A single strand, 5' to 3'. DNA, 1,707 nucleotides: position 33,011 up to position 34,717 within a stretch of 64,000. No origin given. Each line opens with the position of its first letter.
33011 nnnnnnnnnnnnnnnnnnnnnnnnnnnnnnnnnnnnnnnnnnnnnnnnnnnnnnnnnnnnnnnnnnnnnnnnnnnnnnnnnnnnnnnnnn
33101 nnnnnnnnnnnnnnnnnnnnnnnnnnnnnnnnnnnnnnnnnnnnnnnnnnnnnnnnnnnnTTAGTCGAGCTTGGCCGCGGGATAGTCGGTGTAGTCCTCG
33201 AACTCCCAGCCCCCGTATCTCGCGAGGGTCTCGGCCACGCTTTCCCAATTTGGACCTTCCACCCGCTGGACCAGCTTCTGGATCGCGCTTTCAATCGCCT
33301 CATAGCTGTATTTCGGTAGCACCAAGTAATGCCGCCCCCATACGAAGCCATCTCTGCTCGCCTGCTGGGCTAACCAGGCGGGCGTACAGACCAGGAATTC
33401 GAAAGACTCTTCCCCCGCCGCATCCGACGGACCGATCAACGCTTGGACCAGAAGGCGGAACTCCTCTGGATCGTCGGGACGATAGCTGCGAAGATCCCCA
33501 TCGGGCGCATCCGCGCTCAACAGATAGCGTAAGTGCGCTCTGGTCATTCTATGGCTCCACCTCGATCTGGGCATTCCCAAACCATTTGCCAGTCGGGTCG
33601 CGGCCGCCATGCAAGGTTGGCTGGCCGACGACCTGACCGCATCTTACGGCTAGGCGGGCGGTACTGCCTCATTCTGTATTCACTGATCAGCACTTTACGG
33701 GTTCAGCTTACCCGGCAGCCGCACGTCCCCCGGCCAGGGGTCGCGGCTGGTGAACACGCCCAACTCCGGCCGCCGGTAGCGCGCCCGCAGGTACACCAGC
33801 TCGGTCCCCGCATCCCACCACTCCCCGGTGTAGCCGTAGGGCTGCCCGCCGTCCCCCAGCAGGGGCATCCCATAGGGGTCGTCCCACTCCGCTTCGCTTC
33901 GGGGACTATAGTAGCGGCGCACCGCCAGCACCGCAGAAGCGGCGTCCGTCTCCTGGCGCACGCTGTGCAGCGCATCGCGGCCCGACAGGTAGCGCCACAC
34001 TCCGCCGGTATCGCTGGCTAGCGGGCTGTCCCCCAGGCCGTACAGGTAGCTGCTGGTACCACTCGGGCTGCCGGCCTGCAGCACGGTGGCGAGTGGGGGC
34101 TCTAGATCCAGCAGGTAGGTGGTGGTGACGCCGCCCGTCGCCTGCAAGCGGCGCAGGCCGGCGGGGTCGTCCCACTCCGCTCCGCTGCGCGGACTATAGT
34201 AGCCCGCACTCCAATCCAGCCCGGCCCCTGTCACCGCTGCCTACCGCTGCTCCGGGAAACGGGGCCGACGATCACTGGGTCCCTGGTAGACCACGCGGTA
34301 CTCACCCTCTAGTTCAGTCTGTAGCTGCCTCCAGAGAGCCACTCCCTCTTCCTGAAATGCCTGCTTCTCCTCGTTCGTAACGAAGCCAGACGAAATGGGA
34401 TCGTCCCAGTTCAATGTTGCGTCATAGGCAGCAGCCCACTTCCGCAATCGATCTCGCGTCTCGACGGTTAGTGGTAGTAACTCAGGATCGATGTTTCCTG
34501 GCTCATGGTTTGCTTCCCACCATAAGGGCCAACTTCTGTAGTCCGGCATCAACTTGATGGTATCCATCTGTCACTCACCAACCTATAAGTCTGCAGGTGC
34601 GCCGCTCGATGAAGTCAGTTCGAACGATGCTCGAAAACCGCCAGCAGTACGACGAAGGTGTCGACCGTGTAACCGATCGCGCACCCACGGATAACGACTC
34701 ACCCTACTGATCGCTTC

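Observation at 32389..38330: Immunity-gene array separated by four decayed RHS core-tail fragments (nearly toxin-less polymorphic-toxin island)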

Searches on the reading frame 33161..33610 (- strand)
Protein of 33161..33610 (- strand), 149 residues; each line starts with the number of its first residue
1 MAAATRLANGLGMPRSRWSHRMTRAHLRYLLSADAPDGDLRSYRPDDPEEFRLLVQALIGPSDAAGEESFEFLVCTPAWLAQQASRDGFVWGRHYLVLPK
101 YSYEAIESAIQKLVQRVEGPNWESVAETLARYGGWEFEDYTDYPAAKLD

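Call 5: search_protein_families(library=pfam, max_evalue=0.1, proteins=[window:33161-33610:-])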
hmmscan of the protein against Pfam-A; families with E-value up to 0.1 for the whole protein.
window:33161-33610:- (149 aa): 3 families
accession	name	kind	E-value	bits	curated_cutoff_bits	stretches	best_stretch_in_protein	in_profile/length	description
PF15586.11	Imm8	-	1.8e-33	115.5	27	1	34-140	7-114/114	Immunity protein 8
PF25004.1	DUF7782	-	0.038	14.7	27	1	78-148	8-70/120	Domain of unknown function (DUF7782)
PF13503.11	DUF4123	-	0.054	14.1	25.8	1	9-58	62-112/119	Domain of unknown function (DUF4123)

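Call 90: search_protein_families(library=ncbifam, max_evalue=0.1, proteins=[window:33161-33547:-])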
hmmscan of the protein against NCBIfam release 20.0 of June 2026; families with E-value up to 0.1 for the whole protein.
window:33161-33547:- (128 aa): 0 families

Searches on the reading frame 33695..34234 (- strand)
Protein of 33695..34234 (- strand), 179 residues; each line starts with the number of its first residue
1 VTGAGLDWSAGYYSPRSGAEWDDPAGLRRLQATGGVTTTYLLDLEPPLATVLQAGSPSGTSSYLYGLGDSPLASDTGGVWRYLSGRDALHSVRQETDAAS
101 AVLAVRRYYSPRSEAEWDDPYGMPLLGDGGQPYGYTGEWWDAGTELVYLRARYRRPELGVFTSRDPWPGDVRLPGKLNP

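Call 4: search_protein_families(library=pfam, max_evalue=0.1, proteins=[window:33695-34234:-])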
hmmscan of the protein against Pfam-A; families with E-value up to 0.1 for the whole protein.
window:33695-34234:- (179 aa): 0 families

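Call 6: search_protein_families(library=ncbifam, max_evalue=1, proteins=[window:33695-34234:-])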
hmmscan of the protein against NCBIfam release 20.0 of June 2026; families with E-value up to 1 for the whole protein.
window:33695-34234:- (179 aa): 1 family
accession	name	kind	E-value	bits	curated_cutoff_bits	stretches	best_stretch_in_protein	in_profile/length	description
TIGR03696.1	Rhs_assc_core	domain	1.6e-09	38.2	32.5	1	119-167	2-51/76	RHS repeat-associated core domain-containing protein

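Call 14: find_homologous_proteins(query=window:33698-34234:-, max_evalue=0.001)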
Query window:33698-34234:- (179 aa): 11 proteins with E <= 0.001 among 461 candidates.
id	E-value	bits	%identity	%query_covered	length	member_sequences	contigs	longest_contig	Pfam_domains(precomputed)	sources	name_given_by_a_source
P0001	2.9e-115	401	100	100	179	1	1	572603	-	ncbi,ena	-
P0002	3.7e-54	202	72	78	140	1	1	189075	-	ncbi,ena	-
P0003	2.8e-38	150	75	56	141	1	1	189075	-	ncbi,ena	-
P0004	1.5e-31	128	72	53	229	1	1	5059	PF14449.12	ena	-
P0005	5.6e-31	126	53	80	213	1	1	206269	-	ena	-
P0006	4.0e-22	97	54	64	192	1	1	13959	PF05593.20,PF25023.2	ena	-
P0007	1.3e-21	95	64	45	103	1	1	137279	-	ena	-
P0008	2.8e-18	84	57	50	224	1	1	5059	-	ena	-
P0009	1.2e-13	69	35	84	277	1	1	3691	PF25023.2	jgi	-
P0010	1.6e-11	62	44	80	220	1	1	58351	-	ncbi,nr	ncbi:MAG: RHS repeat-associated core domain-containing protein [Chloroflexi bacterium]|nr:RHS repeat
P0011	7.8e-10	57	41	85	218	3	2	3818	-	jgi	jgi:RHS repeat-associated protein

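Call 15: find_encoding_contigs(protein=P0001, flank=10000, max_places=4)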
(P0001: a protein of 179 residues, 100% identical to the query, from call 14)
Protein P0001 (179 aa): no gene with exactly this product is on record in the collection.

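Call 16: find_encoding_contigs(protein=P0002, flank=10000, max_places=4)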
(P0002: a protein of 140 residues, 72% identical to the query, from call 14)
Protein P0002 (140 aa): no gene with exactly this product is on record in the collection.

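Call 17: list_cluster_members(proteins=[P0001, P0002, P0003, P0004, P0005, P0007, P0010])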
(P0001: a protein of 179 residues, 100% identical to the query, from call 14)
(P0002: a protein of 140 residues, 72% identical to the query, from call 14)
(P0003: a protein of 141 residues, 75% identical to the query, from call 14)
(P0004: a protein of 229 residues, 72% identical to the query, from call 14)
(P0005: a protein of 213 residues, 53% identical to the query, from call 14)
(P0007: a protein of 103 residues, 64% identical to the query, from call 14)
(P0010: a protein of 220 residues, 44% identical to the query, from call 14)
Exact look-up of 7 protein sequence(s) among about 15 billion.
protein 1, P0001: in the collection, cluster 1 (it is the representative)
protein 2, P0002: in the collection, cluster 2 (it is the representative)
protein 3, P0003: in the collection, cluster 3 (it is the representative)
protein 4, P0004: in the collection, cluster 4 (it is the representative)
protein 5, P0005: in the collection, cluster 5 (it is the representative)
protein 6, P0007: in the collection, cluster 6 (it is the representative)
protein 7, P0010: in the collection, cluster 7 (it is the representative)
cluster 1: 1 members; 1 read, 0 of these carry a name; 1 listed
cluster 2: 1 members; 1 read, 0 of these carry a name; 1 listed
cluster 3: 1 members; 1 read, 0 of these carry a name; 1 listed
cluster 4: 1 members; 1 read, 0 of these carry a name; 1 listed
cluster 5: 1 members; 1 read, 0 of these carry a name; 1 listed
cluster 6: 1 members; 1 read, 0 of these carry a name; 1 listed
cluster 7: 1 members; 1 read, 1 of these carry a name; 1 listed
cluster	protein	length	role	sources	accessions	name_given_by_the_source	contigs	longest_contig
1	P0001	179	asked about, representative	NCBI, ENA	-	-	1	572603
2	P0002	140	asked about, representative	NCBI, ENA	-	-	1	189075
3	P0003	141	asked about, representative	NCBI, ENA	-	-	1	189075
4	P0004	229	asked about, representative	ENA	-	-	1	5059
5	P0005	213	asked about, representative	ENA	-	-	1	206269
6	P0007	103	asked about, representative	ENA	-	-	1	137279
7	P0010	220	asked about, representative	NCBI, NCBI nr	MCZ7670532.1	MAG: RHS repeat-associated core domain-containing protein [Chloroflexi bacterium] | RHS repeat-associated core domain-containing protein [Chloroflexota bacterium]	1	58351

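Call 19: find_related_loci(query=P0003, collection=genome_contigs, flank=10000)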
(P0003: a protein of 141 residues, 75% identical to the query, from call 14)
Query P0003 (141 aa) in genome_contigs; peptide patterns used: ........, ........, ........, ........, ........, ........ (x = any residue, [..] = any of these).
384 stretches matched a pattern; 6 encode a relative of the query (tblastn E <= 1e-3); 6 distinct loci.
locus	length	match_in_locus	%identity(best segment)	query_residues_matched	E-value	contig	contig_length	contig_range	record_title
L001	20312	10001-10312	52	9-113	2e-28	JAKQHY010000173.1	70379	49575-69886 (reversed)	MAG: Chloroflexota bacterium isolate USDE_metabat.60 k141_1955039, whole genome shotgun sequence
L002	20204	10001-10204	49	45-114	1e-17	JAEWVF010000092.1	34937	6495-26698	MAG: Chloroflexota bacterium isolate OH_SDB_50 k127_1001391, whole genome shotgun sequence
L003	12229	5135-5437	43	9-107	4e-15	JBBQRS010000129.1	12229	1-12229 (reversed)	MAG: Anaerolineae bacterium isolate Co_metawrap_1702 Cmw_1702_k141_3552677_length_12229_cov_24.0000, whole genome shotgu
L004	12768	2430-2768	32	8-108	9e-10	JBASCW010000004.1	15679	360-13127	MAG: Burkholderiales bacterium isolate MFD03501_ilm_asm_bin14 k127_64133, whole genome shotgun sequence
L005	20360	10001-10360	34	9-107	1e-8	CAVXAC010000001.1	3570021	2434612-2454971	MAG: Pyrinomonadaceae bacterium isolate MFD04212.bin.1.165 genome assembly, contig: contig_1969, whole genome shotgun se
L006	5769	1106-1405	29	18-114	1e-5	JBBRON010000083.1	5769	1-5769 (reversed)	MAG: Cytophagales bacterium isolate La1_metabat2.305 LA1C_B2.305_k141_3174155L_5769_cov_14.0565, whole genome shotgun se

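Call 20: find_encoding_contigs(protein=P0004, flank=10000, max_places=3)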
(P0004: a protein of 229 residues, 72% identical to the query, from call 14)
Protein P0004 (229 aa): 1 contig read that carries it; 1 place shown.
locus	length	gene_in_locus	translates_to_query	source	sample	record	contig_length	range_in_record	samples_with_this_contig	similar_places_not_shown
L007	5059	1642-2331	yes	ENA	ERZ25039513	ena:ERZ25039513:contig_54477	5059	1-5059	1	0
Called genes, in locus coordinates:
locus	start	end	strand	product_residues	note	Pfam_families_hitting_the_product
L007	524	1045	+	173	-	PF05593:RHS_repeat, PF25023:TEN_YD-shell, PF05593:RHS_repeat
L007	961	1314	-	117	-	-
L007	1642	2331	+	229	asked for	PF14449:PT-TG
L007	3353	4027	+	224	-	-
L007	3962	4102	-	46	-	-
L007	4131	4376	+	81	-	-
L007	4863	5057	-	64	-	?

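Call 21: find_encoding_contigs(protein=P0005, flank=10000, max_places=3)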
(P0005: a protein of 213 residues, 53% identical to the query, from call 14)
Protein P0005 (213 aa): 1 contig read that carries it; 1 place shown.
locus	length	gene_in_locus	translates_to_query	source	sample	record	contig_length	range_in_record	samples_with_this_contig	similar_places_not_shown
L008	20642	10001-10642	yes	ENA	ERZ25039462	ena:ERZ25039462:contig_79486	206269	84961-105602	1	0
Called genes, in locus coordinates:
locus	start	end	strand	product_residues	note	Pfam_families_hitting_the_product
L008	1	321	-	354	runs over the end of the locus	PF00583:Acetyltransf_1 (faint)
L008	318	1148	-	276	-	PF00106:adh_short, PF01370:Epimerase (weak), PF08659:KR, PF13561:adh_short_C2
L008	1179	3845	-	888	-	PF00270:DEAD, PF00271:Helicase_C, PF22982:WHD_HRQ1 (weak), PF01844:HNH (faint), PF09369:MZB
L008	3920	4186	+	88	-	-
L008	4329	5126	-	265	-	-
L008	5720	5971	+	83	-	-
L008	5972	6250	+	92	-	-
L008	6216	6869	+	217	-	PF13546:DDE_5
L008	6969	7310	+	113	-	-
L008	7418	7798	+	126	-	-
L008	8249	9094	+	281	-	-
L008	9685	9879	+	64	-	-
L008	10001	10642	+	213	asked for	-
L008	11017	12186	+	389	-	PF00037:Fer4 (faint), PF12838:Fer4_7 (weak), PF13237:Fer4_10 (weak), PF14697:Fer4_21 (weak), PF13187:Fer4_9 (weak), PF12464:Mac, PF00132:Hexapep, PF14602:Hexapep_2 (weak), +1 more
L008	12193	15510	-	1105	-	PF07676:PD40, PF26549:Tricorn_N, PF26550:Tricorn_2nd, PF14684:Tricorn_C1, PF14685:PDZ_Tricorn, PF03572:Peptidase_S41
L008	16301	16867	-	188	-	-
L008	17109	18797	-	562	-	PF00128:Alpha-amylase, PF14701:hDGE_amylase (faint), PF16657:Malt_amylase_C (weak), PF23915:SusG_C (weak)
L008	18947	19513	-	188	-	PF02525:Flavodoxin_2, PF03358:FMN_red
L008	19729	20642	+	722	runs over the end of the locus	PF13510:Fer2_4, PF00890:FAD_binding_2 (weak), PF01494:FAD_binding_3 (weak), PF03486:HI0933_like (weak), PF07992:Pyr_redox_2, PF12831:FAD_oxidored (weak), PF13450:NAD_binding_8 (weak), PF04324:Fer2_BFD, +4 more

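Call 28: search_protein_families(library=pfam, max_evalue=1, proteins=[L007:3353-4027:+, L007:3915-4376:+, L007:4423-5049:+, P0003])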
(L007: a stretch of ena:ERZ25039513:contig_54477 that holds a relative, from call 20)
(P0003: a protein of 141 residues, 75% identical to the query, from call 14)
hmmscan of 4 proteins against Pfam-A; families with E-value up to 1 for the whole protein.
L007:3353-4027:+ (224 aa): 0 families

L007:3915-4376:+ (153 aa): 0 families

L007:4423-5049:+ (208 aa): 0 families

P0003 (141 aa): 0 families

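Call 90: search_protein_families(library=ncbifam, max_evalue=0.1, proteins=[L008:8249-9094:+, L007:3353-4027:+, P0004])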
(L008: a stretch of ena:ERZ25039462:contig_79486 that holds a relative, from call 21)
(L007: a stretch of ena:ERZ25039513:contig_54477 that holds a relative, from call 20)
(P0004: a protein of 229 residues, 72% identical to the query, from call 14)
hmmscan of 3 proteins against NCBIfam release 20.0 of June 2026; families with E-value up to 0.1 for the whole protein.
L008:8249-9094:+ (281 aa): 1 family
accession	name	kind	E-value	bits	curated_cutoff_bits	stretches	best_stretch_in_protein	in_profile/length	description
TIGR03696.1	Rhs_assc_core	domain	2e-08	34.6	32.5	1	15-69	26-76/76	RHS repeat-associated core domain-containing protein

L007:3353-4027:+ (224 aa): 1 family
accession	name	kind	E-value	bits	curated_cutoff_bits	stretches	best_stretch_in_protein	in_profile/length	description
TIGR03696.1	Rhs_assc_core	domain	1.6e-11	44.5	32.5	1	21-98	2-76/76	RHS repeat-associated core domain-containing protein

P0004 (229 aa): 1 family
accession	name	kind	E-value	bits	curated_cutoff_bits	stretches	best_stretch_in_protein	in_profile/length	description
TIGR03696.1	Rhs_assc_core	domain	1.3e-07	32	32.5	1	43-120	2-75/76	RHS repeat-associated core domain-containing protein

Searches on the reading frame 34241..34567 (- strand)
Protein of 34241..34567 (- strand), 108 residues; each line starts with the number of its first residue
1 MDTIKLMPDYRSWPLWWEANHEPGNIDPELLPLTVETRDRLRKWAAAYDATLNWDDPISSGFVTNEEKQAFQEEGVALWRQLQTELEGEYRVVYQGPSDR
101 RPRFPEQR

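Call 4: search_protein_families(library=pfam, max_evalue=0.1, proteins=[window:34241-34567:-])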
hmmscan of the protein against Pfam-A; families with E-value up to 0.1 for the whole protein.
window:34241-34567:- (108 aa): 0 families

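Call 6: search_protein_families(library=ncbifam, max_evalue=1, proteins=[window:34241-34567:-])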
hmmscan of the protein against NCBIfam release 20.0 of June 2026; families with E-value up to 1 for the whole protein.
window:34241-34567:- (108 aa): 0 families

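Call 12: search_protein_families(library=pfam, max_evalue=10, proteins=[window:34241-34567:-])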
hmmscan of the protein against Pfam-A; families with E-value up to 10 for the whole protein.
window:34241-34567:- (108 aa): 0 families

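Call 63: search_dna_similar(query=window:34241-34567:-, collection=plasmids, mode=protein, max_evalue=0.01, max_rows=10)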
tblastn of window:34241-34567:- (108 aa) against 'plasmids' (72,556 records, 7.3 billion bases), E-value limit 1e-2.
Records with a match: 22; places in all: 22; records where one place covers at least 80% of the query: 19.
Best place of each record, by identity: <60% 22.
By first word of the organism name: Ralstonia 12; Pantoea 2; Rhizobium 2; Leptospira 2; Duffyella 1; Streptomyces 1; Rhodovastum 1; Tsukamurella 1.
By predicted mobility (MOB-suite, as given by PLSDB): mobilizable 13; non-mobilizable 9.
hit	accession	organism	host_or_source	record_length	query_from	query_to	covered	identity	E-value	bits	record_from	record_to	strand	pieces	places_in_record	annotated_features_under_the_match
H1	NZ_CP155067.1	Pantoea sp. BRR-3P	single cell,Elaeagnus umbellata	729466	1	95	88%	47.4%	3e-19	88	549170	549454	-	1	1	hypothetical protein | hemagglutinin repeat-containing protein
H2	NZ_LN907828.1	Duffyella gerundensis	-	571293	1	95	88%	43.2%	7e-15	76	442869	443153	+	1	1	hypothetical protein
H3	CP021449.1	Ralstonia solanacearum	sesame seedling,cell culture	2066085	1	92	85%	44.6%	2e-16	80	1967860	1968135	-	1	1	hypothetical protein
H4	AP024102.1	Ralstonia solanacearum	-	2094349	1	92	85%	44.6%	2e-16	80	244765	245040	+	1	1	hypothetical protein (x2)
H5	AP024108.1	Ralstonia solanacearum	-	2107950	1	92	85%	44.6%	2e-16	80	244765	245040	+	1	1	hypothetical protein (x2)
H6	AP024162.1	Ralstonia solanacearum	Curcuma aromatica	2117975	1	92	85%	44.6%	2e-16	80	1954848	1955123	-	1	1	hypothetical protein (x2)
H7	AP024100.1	Ralstonia solanacearum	-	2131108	1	92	85%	44.6%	2e-16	80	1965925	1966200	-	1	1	hypothetical protein (x2)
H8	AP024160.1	Ralstonia solanacearum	Zingiber officinale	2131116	1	92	85%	44.6%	2e-16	80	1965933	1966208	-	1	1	hypothetical protein (x2)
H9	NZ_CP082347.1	Pantoea dispersa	water,drinking water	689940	1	95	88%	41.1%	9e-8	79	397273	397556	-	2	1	none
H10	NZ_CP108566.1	Streptomyces sp. NBC_01201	-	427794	3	97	88%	40.2%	1e-9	61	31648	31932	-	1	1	hypothetical protein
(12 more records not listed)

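Call 64: get_annotated_region(hit=H1, flank=4000)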
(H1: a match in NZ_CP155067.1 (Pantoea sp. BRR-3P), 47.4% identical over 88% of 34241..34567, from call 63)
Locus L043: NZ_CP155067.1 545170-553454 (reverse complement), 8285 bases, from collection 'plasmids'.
description: Pantoea sp. BRR-3P plasmid unnamed1, complete sequence
organism: Pantoea sp. BRR-3P (NCBI taxid 3141541)
taxonomy: Bacteria; Pseudomonadota; Gammaproteobacteria; Enterobacterales; Erwiniaceae; Pantoea; Pantoea sp. BRR-3P
host: -; source: single cell,Elaeagnus umbellata; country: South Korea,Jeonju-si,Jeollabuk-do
typing (MOB-suite, as given by PLSDB): non-mobilizable; replicon rep_cluster_1232
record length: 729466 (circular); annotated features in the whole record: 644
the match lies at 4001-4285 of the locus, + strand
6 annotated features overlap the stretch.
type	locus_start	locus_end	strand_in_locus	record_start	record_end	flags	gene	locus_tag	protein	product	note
CDS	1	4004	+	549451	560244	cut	-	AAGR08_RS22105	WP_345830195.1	hemagglutinin repeat-containing protein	-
CDS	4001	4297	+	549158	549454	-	-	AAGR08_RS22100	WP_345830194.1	hypothetical protein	-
CDS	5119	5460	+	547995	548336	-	-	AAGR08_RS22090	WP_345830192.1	hypothetical protein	-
CDS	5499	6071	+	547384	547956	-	-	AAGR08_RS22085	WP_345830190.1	pyridoxamine 5'-phosphate oxidase family protein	-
CDS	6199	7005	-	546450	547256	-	-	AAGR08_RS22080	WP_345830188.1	OBAP family protein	-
CDS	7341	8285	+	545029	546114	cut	-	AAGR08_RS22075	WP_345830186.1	aldo/keto reductase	-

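Call 65: get_annotated_region(hit=H3, flank=4000)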
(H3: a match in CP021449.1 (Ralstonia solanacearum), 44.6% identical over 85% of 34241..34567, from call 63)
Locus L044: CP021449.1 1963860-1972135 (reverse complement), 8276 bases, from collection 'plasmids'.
description: Ralstonia solanacearum strain SEPPX05 plasmid pSEPPX05, complete sequence
organism: Ralstonia solanacearum (NCBI taxid 305)
taxonomy: Bacteria; Pseudomonadota; Betaproteobacteria; Burkholderiales; Burkholderiaceae; Ralstonia; Ralstonia solanacearum
host: -; source: sesame seedling,cell culture; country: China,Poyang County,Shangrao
typing (MOB-suite, as given by PLSDB): non-mobilizable
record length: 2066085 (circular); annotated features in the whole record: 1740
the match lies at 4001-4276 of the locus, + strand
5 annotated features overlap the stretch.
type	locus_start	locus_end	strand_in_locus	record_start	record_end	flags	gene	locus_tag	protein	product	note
CDS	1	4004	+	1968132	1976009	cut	-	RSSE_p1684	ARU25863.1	hypothetical protein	-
CDS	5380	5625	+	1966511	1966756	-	-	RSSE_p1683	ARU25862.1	hypothetical protein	-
CDS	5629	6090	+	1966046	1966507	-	-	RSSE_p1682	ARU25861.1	hypothetical protein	-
CDS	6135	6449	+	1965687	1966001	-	-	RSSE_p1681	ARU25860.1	hypothetical protein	-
CDS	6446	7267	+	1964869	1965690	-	-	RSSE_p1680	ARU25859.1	hypothetical protein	-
